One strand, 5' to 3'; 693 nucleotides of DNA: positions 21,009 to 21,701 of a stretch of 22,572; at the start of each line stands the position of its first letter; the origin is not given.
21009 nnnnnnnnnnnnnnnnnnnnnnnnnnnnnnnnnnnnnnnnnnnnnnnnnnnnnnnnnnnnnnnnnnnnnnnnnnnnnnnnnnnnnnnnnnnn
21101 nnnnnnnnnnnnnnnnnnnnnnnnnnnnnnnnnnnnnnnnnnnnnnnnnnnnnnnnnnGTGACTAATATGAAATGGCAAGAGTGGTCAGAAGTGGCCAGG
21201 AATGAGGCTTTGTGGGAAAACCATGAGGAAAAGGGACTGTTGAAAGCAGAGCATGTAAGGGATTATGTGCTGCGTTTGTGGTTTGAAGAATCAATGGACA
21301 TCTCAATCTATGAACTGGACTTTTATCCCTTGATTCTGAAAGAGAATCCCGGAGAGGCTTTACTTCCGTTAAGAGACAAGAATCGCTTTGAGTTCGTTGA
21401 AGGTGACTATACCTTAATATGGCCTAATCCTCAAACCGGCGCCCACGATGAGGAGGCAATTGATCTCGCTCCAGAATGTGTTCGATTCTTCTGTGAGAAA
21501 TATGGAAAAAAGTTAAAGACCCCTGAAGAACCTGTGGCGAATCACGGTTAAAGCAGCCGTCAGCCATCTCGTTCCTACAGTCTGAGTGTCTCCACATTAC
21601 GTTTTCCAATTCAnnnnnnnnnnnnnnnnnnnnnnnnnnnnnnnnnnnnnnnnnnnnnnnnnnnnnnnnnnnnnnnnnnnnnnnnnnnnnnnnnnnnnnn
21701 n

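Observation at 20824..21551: Low-GC DUF4160-DUF2442 overlapping gene pair (enigmatic two-gene module) dropped between MDMPI and ftsX genes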

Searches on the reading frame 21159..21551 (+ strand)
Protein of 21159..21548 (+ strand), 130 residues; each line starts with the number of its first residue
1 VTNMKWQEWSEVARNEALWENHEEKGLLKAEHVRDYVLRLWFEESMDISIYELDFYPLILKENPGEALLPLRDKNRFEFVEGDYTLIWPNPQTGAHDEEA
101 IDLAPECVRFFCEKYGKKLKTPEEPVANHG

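Call 4: search_protein_families(library=pfam, proteins=[window:21159-21548:+], max_evalue=0.1)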
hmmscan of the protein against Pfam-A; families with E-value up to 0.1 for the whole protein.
window:21159-21548:+ (130 aa): 0 families

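Call 11: search_protein_families(library=pfam, proteins=[window:21168-21548:+], max_evalue=10)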
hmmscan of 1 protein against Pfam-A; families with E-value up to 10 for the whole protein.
window:21168-21548:+ (127 aa): 0 families

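Call 12: search_protein_families(library=ncbifam, proteins=[window:21168-21548:+], max_evalue=10)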
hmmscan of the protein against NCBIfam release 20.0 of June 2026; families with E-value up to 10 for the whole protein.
window:21168-21548:+ (127 aa): 0 families

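Call 13: search_protein_families(library=phrogs, proteins=[window:21168-21548:+], max_evalue=1)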
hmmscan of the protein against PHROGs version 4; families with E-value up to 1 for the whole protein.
window:21168-21548:+ (127 aa): 1 family
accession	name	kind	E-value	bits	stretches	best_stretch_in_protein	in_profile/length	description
phrog_38079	-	unknown function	0.2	12.9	1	7-81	4-75/136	-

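Call 14: search_protein_families(library=padloc, proteins=[window:21168-21548:+], max_evalue=1)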
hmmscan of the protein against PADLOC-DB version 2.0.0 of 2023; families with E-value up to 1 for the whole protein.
window:21168-21548:+ (127 aa): 0 families

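Call 16: find_homologous_proteins(query=window:21168-21548:+, max_evalue=0.01)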
Query window:21168-21548:+ (127 aa): 662 proteins with E <= 0.01 among 665 candidates; the best 120 are listed.
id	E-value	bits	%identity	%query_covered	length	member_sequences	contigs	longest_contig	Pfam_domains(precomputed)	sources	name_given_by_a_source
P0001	1.4e-81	289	98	100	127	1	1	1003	-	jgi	-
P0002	1.1e-72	261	99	89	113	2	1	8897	-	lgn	-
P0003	8.7e-64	232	76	99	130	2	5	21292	-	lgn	-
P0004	1.3e-63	231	75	99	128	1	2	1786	-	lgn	-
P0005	2.3e-63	230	75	99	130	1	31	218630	-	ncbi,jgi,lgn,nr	ncbi:MAG: hypothetical protein HUU32_00775 [Calditrichaceae bacterium]|nr:hypothetical protein [Cald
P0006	1.3e-62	228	76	98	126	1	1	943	-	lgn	-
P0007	4.2e-62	226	75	99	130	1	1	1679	-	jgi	jgi:hypothetical protein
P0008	5.0e-62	226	74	99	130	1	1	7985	-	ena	-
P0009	7.6e-62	226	75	99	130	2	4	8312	-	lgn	-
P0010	1.1e-61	225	74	98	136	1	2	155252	-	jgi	-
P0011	2.2e-61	224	71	99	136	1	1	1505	-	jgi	jgi:hypothetical protein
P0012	3.8e-61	223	76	95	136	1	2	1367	-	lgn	-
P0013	5.2e-61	223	73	99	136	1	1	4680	-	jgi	jgi:hypothetical protein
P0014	5.4e-61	223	76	95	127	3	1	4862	-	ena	-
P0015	5.6e-61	223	72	98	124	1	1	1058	-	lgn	-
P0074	8.8e-58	212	71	97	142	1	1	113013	-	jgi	jgi:hypothetical protein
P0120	2.8e-56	207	73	93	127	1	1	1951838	-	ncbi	ncbi:MAG: hypothetical protein U0350_12775 [Caldilineaceae bacterium]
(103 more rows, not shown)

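Call 21: search_solved_structures(query=window:21168-21548:+, max_evalue=10, show_alignments=2)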
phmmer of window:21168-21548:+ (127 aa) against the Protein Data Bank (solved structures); distinct sequences matched with E-value up to 10: 2.
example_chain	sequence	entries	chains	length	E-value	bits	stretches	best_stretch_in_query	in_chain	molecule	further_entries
2ox7_A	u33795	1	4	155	0.64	13.5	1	49-110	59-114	Hypothetical protein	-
5ey6_A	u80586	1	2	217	1.3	12.6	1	61-114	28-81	Phi class glutathione transferase GSTF2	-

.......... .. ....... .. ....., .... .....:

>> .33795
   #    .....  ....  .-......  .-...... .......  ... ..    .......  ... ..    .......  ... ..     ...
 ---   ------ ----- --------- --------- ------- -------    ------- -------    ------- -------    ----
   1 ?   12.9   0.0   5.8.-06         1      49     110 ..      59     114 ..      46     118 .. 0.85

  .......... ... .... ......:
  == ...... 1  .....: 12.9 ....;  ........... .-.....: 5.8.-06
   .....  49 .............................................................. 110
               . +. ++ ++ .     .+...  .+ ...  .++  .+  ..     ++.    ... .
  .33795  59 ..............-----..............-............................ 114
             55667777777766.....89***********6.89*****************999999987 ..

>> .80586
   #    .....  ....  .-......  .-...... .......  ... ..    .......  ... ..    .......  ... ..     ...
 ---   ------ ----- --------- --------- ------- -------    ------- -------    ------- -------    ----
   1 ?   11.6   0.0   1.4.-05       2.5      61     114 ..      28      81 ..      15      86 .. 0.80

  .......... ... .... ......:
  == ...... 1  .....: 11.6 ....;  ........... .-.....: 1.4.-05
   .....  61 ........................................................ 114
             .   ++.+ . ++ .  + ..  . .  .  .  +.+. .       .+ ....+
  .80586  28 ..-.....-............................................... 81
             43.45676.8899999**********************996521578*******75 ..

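Call 26: find_encoding_contigs(protein=window:21168-21551:+, flank=10000, max_places=6)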
Protein window:21168-21551:+ (127 aa): 1 contig read that carries it; 1 place shown.
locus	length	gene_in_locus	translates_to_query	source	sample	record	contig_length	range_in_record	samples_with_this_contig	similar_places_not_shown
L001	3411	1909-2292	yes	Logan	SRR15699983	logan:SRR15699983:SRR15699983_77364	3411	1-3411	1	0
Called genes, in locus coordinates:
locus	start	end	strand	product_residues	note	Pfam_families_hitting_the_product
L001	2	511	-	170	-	?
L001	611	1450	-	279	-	PF11716:MDMPI_N, PF12867:DinB_2 (weak)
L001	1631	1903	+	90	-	PF13711:DUF4160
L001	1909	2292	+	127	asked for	-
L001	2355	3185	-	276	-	PF12704:MacB_PCD (weak), PF02687:FtsX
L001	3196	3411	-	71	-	?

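Call 27: find_encoding_contigs(protein=P0005, flank=6000, max_places=4)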
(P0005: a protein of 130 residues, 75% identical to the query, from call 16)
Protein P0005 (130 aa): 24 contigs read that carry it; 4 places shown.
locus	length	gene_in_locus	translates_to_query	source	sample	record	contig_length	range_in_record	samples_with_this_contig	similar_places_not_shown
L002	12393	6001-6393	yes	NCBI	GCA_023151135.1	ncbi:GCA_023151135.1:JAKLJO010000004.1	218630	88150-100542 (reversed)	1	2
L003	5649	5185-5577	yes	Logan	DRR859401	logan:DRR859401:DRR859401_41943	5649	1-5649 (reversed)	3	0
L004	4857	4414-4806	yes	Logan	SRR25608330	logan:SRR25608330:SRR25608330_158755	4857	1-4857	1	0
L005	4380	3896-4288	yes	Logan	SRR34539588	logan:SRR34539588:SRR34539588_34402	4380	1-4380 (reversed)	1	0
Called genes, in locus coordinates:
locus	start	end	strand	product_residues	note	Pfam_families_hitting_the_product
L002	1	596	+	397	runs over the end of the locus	PF00072:Response_reg, PF23198:PDE8A_N (weak), PF07228:SpoIIE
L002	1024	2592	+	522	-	PF14134:DUF4301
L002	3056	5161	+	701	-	-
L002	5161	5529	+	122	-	-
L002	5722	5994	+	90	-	PF13711:DUF4160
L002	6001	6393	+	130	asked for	-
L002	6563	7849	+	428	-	PF18990:DUF5723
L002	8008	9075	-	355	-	PF04055:Radical_SAM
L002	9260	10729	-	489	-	PF17125:Methyltr_RsmF_N (faint), PF01189:Methyltr_RsmB-F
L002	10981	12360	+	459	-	PF13660:DUF4147, PF05161:MOFRL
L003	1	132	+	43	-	?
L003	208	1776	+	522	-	PF14134:DUF4301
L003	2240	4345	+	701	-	-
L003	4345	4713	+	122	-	-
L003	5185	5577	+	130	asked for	-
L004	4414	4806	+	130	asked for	-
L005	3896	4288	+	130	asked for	-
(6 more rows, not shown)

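Call 28: find_encoding_contigs(protein=P0120, flank=6000, max_places=3)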
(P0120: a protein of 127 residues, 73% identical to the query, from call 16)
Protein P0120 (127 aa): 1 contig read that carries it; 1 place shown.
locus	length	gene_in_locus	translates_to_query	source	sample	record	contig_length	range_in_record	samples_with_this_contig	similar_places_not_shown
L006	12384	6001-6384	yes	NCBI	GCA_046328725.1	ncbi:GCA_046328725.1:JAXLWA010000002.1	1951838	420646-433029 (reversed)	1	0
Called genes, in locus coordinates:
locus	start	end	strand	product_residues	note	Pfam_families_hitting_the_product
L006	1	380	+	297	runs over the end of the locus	PF01370:Epimerase, PF13460:NAD_binding_10 (weak), PF16363:GDP_Man_Dehyd, PF07993:NAD_binding_4 (weak)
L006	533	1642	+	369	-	PF01408:GFO_IDH_MocA, PF22725:GFO_IDH_MocA_C3, PF02894:GFO_IDH_MocA_C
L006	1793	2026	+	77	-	-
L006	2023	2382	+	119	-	PF02452:PemK_toxin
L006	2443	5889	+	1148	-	PF02837:Glyco_hydro_2_N, PF22666:Glyco_hydro_2_N2, PF00703:Glyco_hydro_2, PF02836:Glyco_hydro_2_C, PF16353:LacZ_4, PF02929:Bgal_small_N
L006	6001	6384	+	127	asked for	-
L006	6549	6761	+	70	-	-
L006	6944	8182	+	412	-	PF10509:GalKase_gal_bdg (weak), PF00288:GHMP_kinases_N, PF08544:GHMP_kinases_C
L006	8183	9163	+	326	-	PF00483:NTP_transferase, PF12804:NTP_transf_3, PF25084:LbH_EIF2B (weak), PF25087:GMPPB_C, PF00132:Hexapep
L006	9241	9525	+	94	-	PF01402:RHH_1 (weak)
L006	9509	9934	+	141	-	PF01850:PIN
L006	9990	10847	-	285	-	PF00248:Aldo_ket_red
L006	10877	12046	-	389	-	PF01969:Ni_insertion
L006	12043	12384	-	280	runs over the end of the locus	PF02540:NAD_synthase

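Call 29: find_encoding_contigs(protein=P0074, flank=6000, max_places=3)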
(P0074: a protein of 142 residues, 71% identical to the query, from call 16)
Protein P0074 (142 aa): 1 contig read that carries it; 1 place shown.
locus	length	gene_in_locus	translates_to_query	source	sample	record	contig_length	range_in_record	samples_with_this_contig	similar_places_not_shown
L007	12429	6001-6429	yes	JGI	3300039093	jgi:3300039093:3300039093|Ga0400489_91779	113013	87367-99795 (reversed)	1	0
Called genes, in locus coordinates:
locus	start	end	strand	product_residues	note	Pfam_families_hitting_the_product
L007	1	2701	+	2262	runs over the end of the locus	PF00082:Peptidase_S8, PF19190:BACON_2, PF22544:HYDIN_VesB_CFA65-like_Ig (faint), PF19190:BACON_2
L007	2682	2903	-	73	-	-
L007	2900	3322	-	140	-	PF01850:PIN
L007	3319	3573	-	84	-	PF02604:PhdYeFM_antitox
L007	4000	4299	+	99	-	PF01909:NTP_transf_2, PF18765:Polbeta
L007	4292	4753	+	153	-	PF20797:HepT-like_2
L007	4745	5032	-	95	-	PF02604:PhdYeFM_antitox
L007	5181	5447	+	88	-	PF04014:MazE_antitoxin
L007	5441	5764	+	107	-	PF02452:PemK_toxin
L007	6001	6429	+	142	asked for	-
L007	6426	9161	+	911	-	PF12799:LRR_4, PF13855:LRR_8, PF23598:LRR_14, PF13855:LRR_8, PF00071:Ras, PF08477:Roc, PF16095:COR-A, PF25497:COR-B, +3 more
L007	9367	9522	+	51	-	PF04964:Flp_Fap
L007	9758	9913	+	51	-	PF04964:Flp_Fap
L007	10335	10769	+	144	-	PF10604:Polyketide_cyc2, PF03364:Polyketide_cyc, PF08327:AHSA1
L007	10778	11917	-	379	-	PF00291:PALP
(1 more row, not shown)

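Call 31: find_related_loci(query=A1, collection=genome_contigs, flank=4000)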
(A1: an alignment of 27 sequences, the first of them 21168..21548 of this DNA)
Query A1 (127 aa) in genome_contigs; peptide patterns used: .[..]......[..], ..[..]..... (x = any residue, [..] = any of these).
155 stretches matched a pattern; 128 encode a relative of the query (tblastn E <= 1e-3); the best 80 are kept; 80 distinct loci.
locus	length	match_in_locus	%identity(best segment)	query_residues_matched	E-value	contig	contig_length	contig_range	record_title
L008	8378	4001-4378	75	1-126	4e-66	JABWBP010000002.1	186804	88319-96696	MAG: Calditrichaceae bacterium isolate MAG_33 scaffold_252, whole genome shotgun sequence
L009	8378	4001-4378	71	1-126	2e-63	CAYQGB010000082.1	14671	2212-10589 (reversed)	MAG TPA_asm: uncultured Calditrichaceae bacterium isolate SRP162660_co2_186 genome assembly, contig: NODE_1666_length_14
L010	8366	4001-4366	71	1-122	3e-61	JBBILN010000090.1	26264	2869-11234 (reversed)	MAG: bacterium isolate BQF270218_bin_21 NODE_693_length_26264_cov_24.409058, whole genome shotgun sequence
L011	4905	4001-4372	69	1-124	1e-60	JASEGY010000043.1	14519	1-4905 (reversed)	MAG: bacterium isolate Yes70-08 NODE_43_length_14519_cov_290.581374, whole genome shotgun sequence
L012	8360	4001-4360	72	1-120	4e-60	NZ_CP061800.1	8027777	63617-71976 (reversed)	Desulfonema magnum strain 4be13 chromosome, complete genome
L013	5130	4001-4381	72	1-126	2e-60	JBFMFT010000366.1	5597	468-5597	MAG: Chloroflexota bacterium isolate MAG278 MAG278_366, whole genome shotgun sequence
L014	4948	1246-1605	73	1-120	6e-60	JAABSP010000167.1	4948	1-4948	MAG: Desulfobacteraceae bacterium isolate S15.Bin039 Scaffold_27129, whole genome shotgun sequence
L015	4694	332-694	69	1-121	1e-59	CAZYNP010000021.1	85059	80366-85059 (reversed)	MAG TPA_asm: uncultured Cytophagia bacterium isolate binchicken_co274_472 genome assembly, contig: NODE_712_length_85059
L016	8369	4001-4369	70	1-123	9e-60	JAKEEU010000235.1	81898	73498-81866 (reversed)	MAG: candidate division KSB1 bacterium isolate PMV_1_maxbin.001 PMV_1_maxbin.001.k101_988903, whole genome shotgun seque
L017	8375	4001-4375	70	1-125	4e-59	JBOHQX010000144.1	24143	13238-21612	MAG: bacterium isolate M3-S_metawrap_bin.56 k127_4428498, whole genome shotgun sequence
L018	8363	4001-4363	70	1-121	9e-59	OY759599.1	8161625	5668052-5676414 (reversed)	MAG: Desulfatiglandales bacterium isolate ef928343-fb2c-4ac1-bd77-a4af7a033044 genome assembly, chromosome: 1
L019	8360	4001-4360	72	1-120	8e-59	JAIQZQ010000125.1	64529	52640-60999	MAG: Candidatus Anammoxibacter sp. isolate OFTM214 OFTM214_124, whole genome shotgun sequence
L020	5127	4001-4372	68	1-124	6e-59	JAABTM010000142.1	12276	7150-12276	MAG: Desulfobacteraceae bacterium isolate S23.Bin075 Scaffold_4075, whole genome shotgun sequence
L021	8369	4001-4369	69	1-123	1e-58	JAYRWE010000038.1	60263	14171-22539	MAG: bacterium isolate NJ_NJASGE3bin.37 k141_455362, whole genome shotgun sequence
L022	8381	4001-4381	67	1-127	1e-58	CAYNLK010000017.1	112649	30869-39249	MAG TPA_asm: uncultured Caldilineaceae bacterium isolate binchicken_co44_236 genome assembly, contig: NODE_309_length_11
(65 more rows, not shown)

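Call 33: predict_structure(alignment_id=A1)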
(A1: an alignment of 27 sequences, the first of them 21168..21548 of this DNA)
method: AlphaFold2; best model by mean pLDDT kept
length: 127 residues; sequences in the alignment: 27
mean_pLDDT: 69.4   pTM: 0.64
mean pLDDT of the five models: 69.4, 66.3, 62.9, 62.3, 56.4
residues with pLDDT >= 90: 1; 70-90: 60; 50-70: 58; < 50: 8
segments of 3 or more residues with pLDDT < 50: 124-127
pLDDT, mean of each block of 10 residues (from residue 1): 62 55 75 86 84 65 58 64 70 72 79 77 46
secondary structure, 60 per line:
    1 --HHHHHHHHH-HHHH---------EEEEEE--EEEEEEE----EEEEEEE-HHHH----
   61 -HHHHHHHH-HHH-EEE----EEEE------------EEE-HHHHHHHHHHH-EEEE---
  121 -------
elements in order: H3-11 H13-16 E26-31 E34-40 E45-51 H53-56 H62-69 E75-77 E82-85 E98-100 H102-112 E114-117

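Call 34: search_protein_representatives(alignment_id=A1)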
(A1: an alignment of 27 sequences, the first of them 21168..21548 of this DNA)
Query: 27 sequences, 136 profile positions. Proteins with E-value up to 0.001 (for the whole library): 62; up to 1e-10: 46; up to 1e-30: 10. The best 62 are listed.
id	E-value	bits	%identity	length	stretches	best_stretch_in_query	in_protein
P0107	1.4e-70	251.6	-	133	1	1-128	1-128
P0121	8.2e-46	171.3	-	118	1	24-123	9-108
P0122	2.1e-42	160.3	-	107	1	35-132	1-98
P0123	1.2e-38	148.1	-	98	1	1-77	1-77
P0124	1.7e-35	138.0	-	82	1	1-78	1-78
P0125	6.1e-35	136.1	-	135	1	1-126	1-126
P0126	6.6e-35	136.0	-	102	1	21-118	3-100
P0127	8.7e-35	135.6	-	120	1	1-117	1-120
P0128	2.9e-32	127.5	-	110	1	48-121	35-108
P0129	8.3e-31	122.8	-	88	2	80-133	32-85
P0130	1.5e-30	122.0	-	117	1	19-121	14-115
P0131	4.3e-30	120.4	-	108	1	35-130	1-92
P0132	3.6e-29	117.5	-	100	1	45-120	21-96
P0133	5.0e-27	110.5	-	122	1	1-72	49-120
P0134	1.1e-26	109.4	-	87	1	1-64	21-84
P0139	5.4e-23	97.5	-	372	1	57-126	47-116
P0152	3.2e-16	75.5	-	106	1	47-119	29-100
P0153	3.8e-15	72.1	-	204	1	18-114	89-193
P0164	2.4e-11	59.7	-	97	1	39-117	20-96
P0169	4.3e-10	55.7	-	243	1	82-115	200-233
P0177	9.4e-05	38.4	-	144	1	96-129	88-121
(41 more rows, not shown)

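Call 36: search_protein_families(library=pfam, proteins=[P0125, P0127, P0130, P0121, P0153, P0139, P0164, P0152, P0169, P0177], max_evalue=1)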
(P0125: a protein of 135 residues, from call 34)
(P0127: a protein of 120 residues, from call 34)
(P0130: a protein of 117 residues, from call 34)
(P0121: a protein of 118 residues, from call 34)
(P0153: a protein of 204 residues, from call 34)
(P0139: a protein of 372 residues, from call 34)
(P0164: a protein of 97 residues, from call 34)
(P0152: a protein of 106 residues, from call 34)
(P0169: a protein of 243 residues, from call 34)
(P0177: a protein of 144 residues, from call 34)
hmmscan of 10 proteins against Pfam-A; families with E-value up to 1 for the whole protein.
P0125 (135 aa): 0 families

P0127 (120 aa): 1 family
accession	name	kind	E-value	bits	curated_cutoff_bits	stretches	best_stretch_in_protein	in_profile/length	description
PF13122.11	DUF3977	-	0.045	14.4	25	1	11-44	19-48/77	Protein of unknown function (DUF3977)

P0130 (117 aa): 1 family
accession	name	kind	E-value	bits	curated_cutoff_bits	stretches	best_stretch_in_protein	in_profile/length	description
PF10387.14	DUF2442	-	0.0038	17.8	23.9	1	21-81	3-56/72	Protein of unknown function (DUF2442)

P0121 (118 aa): 0 families

P0153 (204 aa): 0 families

P0139 (372 aa): 0 families

P0164 (97 aa): 0 families

P0152 (106 aa): 0 families

P0169 (243 aa): 1 family
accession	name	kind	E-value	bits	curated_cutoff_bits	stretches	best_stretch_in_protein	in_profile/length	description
PF24410.1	wHTH-HSP90_Na-assoc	-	0.069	13.9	23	1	54-84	17-45/55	wHTH-Hsp90_Na associated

P0177 (144 aa): 0 families
